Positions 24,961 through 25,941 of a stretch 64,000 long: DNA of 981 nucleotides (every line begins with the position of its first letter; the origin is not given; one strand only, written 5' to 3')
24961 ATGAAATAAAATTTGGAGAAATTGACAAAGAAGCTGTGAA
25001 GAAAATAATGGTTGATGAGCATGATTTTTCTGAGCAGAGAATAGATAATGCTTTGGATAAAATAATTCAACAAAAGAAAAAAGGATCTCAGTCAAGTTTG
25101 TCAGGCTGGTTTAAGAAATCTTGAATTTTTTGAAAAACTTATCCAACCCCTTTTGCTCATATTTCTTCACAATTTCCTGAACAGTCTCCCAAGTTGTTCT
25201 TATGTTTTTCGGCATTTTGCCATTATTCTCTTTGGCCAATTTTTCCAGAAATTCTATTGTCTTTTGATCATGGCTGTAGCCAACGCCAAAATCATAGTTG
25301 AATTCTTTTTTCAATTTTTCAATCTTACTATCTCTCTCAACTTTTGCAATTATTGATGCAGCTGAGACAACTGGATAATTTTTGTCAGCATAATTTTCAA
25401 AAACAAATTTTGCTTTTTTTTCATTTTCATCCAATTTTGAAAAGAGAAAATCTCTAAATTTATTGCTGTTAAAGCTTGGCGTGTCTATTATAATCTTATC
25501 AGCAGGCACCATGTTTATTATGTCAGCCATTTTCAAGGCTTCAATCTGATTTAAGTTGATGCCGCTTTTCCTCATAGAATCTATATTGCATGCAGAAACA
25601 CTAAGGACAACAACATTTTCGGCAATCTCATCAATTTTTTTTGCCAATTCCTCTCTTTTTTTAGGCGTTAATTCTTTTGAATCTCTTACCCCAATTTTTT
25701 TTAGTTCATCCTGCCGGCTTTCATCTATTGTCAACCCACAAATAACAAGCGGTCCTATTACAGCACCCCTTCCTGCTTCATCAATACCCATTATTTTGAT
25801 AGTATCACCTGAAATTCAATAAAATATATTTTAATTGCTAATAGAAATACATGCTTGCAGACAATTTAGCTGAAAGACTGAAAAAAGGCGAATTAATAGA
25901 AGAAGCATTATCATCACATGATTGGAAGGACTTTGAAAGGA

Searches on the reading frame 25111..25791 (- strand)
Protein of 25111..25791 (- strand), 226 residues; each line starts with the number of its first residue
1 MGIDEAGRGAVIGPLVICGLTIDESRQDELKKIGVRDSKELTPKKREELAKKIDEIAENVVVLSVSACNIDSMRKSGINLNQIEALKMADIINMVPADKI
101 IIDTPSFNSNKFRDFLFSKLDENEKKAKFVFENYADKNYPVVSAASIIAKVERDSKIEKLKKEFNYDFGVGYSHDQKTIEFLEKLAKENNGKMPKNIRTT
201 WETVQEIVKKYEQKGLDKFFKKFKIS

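Call 37: search_protein_families(library=pfam, proteins=[window:25111-25791:-], max_evalue=0.00001)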
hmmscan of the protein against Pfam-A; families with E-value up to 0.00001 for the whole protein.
window:25111-25791:- (226 aa): 1 family
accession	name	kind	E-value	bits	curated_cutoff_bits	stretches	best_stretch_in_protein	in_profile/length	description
PF01351.25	RNase_HII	-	9.1e-50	169.8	25.8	1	1-204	1-199/199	Ribonuclease HII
